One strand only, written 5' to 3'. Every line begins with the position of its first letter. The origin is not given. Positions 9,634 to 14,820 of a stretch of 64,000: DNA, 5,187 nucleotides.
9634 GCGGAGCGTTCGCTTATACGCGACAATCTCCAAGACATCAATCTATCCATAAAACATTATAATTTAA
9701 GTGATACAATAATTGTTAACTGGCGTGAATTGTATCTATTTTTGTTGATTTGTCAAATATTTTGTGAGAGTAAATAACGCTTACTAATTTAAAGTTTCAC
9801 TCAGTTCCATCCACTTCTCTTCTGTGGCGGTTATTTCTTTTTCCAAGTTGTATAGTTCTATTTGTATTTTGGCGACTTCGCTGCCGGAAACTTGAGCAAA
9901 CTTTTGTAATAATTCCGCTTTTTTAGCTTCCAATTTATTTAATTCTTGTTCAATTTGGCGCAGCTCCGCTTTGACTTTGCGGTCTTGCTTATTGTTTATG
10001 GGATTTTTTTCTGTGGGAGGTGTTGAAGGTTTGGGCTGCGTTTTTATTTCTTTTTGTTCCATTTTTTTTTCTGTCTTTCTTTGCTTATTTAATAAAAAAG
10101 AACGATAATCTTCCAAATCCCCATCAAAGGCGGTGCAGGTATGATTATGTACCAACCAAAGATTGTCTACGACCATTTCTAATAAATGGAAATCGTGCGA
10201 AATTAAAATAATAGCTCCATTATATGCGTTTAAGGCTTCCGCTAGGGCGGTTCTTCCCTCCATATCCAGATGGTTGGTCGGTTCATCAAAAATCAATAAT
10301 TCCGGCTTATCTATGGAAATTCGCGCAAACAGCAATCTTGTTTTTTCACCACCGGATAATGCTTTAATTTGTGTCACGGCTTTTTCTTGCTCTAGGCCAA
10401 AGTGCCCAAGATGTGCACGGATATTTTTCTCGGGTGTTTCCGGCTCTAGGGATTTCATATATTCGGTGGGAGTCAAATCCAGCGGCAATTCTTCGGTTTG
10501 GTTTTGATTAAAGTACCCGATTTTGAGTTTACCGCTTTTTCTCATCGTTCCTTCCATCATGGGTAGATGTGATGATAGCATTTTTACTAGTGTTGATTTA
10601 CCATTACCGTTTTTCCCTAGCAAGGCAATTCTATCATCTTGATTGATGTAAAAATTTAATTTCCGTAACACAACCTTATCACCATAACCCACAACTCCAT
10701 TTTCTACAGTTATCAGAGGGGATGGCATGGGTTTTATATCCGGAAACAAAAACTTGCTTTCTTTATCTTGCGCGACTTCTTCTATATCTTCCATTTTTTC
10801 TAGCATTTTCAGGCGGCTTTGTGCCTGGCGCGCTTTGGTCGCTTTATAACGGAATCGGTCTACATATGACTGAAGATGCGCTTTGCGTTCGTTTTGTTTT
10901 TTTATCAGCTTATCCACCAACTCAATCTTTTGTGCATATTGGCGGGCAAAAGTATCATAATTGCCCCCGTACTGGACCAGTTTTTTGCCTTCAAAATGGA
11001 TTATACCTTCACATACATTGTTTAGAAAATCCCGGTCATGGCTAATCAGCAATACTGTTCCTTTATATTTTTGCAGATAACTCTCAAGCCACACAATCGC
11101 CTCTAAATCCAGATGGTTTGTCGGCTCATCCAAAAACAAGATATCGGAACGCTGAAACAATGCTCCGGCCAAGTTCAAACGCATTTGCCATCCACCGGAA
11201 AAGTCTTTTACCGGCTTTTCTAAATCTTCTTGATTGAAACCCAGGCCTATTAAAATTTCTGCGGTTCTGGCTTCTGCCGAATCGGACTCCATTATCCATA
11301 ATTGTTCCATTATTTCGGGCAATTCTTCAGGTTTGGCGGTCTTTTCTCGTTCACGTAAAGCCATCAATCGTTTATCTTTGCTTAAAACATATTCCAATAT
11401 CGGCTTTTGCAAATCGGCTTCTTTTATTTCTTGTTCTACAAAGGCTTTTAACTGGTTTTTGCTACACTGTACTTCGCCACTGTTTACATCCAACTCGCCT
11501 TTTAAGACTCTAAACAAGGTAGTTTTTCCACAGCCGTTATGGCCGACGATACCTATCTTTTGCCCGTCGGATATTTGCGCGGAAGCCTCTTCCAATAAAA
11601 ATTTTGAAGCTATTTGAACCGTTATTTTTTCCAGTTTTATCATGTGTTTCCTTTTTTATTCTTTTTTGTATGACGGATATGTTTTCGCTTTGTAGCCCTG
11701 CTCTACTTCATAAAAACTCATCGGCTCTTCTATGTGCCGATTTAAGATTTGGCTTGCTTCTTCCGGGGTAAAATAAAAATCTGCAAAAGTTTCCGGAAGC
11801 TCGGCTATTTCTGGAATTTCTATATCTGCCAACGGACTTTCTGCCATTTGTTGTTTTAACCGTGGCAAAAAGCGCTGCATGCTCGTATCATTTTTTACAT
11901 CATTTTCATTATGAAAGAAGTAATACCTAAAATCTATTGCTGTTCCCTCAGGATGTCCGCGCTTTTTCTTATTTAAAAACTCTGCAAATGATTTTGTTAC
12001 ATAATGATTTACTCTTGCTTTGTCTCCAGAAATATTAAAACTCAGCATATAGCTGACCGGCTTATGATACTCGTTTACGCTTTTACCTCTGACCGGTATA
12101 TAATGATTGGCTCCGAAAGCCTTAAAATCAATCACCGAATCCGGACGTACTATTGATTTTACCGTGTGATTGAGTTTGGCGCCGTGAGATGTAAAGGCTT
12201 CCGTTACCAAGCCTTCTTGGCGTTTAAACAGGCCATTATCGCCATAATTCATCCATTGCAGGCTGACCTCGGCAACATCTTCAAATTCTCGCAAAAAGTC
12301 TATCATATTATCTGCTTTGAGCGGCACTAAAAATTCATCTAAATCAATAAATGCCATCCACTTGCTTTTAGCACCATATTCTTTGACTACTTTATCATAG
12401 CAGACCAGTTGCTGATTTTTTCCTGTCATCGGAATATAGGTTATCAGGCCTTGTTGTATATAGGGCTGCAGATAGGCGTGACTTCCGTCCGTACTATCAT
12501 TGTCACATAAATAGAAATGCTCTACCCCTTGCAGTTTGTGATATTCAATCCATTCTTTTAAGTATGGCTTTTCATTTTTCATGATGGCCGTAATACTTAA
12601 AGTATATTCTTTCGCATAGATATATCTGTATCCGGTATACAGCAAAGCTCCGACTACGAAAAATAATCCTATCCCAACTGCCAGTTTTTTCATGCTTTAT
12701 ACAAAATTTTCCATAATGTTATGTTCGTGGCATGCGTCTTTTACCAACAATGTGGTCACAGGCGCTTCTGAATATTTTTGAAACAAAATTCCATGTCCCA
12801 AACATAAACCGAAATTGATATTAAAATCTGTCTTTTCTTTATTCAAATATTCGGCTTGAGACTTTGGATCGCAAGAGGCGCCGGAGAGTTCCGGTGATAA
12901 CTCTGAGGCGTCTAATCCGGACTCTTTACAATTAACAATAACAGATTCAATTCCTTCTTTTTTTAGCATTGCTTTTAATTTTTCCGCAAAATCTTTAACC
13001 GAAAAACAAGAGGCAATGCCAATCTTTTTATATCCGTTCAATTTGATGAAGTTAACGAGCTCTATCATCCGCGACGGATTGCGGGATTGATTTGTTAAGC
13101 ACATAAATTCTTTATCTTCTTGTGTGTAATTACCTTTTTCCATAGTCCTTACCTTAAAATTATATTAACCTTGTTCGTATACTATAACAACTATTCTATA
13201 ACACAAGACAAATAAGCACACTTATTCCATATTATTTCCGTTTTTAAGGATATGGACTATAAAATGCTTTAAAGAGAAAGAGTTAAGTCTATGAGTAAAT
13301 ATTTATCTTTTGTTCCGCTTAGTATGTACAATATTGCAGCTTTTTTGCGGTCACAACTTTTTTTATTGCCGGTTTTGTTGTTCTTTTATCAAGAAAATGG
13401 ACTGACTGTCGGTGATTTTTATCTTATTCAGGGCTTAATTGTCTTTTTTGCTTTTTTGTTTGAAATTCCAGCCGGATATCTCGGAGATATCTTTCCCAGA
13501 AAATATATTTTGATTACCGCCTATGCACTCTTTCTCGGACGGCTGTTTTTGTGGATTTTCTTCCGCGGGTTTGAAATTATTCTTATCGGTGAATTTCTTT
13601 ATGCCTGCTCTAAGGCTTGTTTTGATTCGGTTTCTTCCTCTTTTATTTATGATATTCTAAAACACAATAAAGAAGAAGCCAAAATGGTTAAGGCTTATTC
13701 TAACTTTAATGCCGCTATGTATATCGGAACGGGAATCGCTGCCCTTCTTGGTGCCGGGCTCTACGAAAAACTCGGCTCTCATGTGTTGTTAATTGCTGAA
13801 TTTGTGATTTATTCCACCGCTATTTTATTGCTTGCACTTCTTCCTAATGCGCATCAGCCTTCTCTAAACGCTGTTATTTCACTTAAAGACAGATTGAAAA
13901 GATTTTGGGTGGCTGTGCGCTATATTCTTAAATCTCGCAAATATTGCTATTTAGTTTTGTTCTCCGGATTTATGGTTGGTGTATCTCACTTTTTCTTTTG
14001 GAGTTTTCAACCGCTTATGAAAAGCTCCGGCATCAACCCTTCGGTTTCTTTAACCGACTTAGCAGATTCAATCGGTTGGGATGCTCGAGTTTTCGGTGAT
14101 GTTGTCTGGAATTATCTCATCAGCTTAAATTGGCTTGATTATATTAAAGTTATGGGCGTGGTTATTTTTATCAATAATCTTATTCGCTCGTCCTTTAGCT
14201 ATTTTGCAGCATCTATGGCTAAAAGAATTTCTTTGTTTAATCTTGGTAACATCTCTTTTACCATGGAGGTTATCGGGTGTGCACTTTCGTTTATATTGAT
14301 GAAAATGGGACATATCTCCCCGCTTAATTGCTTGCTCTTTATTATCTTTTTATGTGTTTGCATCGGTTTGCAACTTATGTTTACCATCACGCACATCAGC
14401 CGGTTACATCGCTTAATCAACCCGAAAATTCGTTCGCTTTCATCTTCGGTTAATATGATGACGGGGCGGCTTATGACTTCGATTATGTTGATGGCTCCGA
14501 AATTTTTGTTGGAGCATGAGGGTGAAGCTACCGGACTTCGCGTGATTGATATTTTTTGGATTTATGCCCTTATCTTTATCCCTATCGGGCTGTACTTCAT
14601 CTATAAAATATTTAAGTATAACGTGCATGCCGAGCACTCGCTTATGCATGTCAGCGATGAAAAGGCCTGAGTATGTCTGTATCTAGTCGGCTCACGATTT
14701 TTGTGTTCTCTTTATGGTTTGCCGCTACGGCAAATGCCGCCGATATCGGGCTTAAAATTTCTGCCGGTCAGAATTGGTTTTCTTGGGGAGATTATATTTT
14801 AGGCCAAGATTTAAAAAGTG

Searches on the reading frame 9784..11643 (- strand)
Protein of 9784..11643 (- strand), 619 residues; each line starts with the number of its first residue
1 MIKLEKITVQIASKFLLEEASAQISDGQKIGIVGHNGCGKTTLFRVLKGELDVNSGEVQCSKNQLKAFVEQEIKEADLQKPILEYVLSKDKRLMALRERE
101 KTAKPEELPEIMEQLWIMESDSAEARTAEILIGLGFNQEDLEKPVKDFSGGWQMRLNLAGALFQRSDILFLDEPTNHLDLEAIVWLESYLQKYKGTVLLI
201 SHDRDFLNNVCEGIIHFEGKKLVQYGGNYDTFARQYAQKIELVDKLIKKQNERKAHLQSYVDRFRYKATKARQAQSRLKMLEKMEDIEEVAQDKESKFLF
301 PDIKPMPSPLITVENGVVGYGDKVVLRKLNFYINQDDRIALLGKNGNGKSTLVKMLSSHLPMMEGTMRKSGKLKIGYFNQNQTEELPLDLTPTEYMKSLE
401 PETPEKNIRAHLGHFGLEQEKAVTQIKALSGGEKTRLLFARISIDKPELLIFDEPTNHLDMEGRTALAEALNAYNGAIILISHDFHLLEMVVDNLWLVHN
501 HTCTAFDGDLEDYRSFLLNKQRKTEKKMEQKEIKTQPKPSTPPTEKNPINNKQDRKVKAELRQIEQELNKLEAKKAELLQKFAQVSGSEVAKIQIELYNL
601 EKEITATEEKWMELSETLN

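Call 28: search_protein_families(library=ncbifam, proteins=[window:9784-11643:-], max_evalue=0.00001)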
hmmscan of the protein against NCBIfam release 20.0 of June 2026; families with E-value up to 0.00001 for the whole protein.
window:9784-11643:- (619 aa): 187 families (the best 25 are shown)
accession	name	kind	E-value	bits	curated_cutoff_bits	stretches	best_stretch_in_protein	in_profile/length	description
NF007921.0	PRK10636.1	equivalog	1.1e-167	559.1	917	1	1-602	1-596/638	ABC transporter ATP-binding protein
NF000355.4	ribo_prot_ABC_F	equivalog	3.8e-120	402.1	380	1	2-496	3-497/499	ribosomal protection-like ABC-F family protein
NF011646.0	PRK15064.1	equivalog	1.4e-112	376.8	762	1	1-513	1-523/530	ABC-F family ATPase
NF050005.1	ABC_ATPase_Uup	equivalog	5.4e-96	322.2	900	2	98-616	110-634/636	ATP-binding cassette ATPase Uup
NF000168.2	ABCF_Msr_all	exception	1.2e-92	311.1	680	4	234-502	218-482/487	Msr family ABC-F type ribosomal protection protein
NF000169.2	ABCF_Sal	exception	2.6e-91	306.9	725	3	134-505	117-508/542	Sal family ABC-F type ribosomal protection protein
NF008358.0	PRK11147.1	equivalog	3.2e-91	306.5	936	2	102-615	114-629/635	ABC transporter ATP-binding protein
NF008775.0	PRK11819.1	equivalog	8.9e-86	288.7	599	3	139-383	155-397/556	energy-dependent translational throttle protein EttA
TIGR03719.1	ABC_ABC_ChvD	subfamily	4.7e-85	286.2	806.75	3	140-383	154-395/552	energy-dependent translational throttle protein EttA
NF000514.1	ABCF_OptrA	exception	3.1e-81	273.6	1450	1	10-573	29-599/655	ABC-F type ribosomal protection protein OptrA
NF000170.2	ABCF_Vga_all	exception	1.7e-77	261.1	725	3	263-539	222-491/521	Vga family ABC-F type ribosomal protection protein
NF043038.1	ABCF_CplR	exception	5.1e-72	243.3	780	3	275-533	253-500/544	ABC-F type ribosomal protection protein CplR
NF000171.1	ABCF_producer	exception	3e-63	214.1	800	3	3-237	5-253/541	TlrC/CarA/OleB/SrmB family ABC-F type ribosomal protection protein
NF000167.2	ABCF_Lsa_all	exception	1.7e-62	212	750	4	134-277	104-238/492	Lsa family ABC-F type ribosomal protection protein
NF000256.1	MsrSA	exception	4e-55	187.2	1100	3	262-498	245-479/488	ABC-F type ribosomal protection protein Msr(A)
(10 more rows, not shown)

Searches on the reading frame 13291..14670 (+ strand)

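Call 28: search_protein_families(library=ncbifam, proteins=[window:13291-14670:+], max_evalue=0.00001)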
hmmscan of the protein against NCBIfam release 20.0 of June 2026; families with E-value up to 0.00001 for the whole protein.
window:13291-14670:+ (459 aa): 3 families
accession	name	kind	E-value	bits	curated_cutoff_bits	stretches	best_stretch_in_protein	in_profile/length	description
NF040872.1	MFS_HP1165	exception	4.8e-10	39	700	1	31-204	28-201/385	HP1165 family MFS efflux transporter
TIGR00900.1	2A0121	subfamily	1.8e-06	27.6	319.6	1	56-245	49-238/364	H+ Antiporter protein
TIGR00880.1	2_A_01_02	superfamily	5.5e-06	26.6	131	1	55-185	12-139/141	multidrug resistance protein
